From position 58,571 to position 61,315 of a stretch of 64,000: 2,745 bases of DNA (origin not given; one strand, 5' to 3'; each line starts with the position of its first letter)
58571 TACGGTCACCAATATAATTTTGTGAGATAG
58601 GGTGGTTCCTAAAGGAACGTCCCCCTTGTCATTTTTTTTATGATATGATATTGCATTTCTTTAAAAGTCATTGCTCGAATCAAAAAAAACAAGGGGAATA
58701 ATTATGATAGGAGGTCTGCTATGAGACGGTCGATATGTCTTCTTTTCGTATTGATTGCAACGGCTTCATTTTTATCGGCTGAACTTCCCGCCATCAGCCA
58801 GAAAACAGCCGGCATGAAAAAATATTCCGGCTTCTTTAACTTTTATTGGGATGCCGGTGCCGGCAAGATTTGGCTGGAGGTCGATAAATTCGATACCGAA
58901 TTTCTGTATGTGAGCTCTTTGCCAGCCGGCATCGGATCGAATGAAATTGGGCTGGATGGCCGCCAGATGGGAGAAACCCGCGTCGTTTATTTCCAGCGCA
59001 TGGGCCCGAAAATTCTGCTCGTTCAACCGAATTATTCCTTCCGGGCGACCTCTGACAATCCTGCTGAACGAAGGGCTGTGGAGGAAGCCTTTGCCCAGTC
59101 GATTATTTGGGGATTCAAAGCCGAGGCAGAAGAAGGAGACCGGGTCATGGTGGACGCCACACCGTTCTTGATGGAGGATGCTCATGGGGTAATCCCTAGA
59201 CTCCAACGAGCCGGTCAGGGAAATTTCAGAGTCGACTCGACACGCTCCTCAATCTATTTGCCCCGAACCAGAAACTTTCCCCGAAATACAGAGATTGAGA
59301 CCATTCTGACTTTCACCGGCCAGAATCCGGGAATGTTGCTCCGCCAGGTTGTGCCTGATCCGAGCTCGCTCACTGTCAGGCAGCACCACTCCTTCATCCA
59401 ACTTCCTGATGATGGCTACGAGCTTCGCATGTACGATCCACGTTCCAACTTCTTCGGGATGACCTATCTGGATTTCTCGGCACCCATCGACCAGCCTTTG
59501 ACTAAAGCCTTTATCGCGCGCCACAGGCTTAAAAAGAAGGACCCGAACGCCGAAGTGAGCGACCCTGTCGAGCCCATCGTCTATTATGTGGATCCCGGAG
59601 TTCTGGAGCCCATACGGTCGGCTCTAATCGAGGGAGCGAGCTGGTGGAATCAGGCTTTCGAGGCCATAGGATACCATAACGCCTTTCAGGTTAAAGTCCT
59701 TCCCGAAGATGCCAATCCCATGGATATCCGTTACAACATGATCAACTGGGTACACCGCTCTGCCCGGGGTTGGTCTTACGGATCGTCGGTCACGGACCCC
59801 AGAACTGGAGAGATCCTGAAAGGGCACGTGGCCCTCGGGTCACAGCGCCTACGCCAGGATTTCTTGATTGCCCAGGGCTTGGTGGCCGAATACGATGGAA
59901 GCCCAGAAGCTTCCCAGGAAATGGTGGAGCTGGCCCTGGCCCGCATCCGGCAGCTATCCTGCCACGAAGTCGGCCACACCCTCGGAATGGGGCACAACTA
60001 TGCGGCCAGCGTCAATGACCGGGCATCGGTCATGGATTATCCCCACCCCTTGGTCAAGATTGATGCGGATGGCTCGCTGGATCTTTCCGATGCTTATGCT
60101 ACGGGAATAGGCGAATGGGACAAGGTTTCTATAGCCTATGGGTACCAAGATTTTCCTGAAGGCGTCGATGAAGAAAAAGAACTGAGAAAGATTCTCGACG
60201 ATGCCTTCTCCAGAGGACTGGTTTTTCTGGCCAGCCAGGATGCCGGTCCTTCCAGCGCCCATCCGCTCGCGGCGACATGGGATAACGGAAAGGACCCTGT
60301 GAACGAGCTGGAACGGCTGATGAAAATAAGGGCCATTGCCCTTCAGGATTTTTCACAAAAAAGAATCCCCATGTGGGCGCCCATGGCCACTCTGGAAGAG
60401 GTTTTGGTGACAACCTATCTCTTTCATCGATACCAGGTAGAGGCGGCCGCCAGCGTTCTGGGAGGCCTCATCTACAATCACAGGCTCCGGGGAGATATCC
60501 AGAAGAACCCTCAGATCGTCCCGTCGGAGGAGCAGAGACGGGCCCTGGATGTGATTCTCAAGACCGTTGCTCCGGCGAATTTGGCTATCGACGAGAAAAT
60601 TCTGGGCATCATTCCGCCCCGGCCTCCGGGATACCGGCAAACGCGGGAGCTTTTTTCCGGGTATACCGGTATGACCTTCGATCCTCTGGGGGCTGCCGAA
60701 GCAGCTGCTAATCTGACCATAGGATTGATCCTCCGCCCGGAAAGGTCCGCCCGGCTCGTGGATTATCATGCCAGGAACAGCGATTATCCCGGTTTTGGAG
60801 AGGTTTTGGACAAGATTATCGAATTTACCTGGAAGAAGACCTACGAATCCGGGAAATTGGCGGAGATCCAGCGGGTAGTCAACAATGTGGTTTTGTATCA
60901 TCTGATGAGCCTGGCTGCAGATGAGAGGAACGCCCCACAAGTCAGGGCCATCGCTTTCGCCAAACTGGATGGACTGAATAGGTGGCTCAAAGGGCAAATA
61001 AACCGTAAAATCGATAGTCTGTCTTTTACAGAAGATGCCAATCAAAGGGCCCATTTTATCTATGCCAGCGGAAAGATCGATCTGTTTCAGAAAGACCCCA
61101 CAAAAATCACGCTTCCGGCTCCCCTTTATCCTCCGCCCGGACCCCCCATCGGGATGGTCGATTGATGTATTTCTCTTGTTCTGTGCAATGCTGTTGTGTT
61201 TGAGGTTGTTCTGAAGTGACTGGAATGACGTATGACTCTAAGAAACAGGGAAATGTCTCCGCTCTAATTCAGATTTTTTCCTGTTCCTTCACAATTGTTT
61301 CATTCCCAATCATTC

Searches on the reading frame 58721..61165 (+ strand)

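Call 33: search_protein_families(library=pfam, proteins=[window:58721-61165:+], max_evalue=0.001)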
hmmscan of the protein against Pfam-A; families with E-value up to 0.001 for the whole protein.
window:58721-61165:+ (814 aa): 3 families
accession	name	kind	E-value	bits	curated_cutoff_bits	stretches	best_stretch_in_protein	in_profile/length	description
PF16313.11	DUF4953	-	1.7e-65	221.7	24.2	1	399-708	3-314/316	Met-zincin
PF17148.9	DUF5117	-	6.4e-42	144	27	1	82-273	2-189/189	Domain of unknown function (DUF5117)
PF17162.9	DUF5118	-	7.6e-06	26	27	1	31-69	11-49/50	Domain of unknown function (DUF5118)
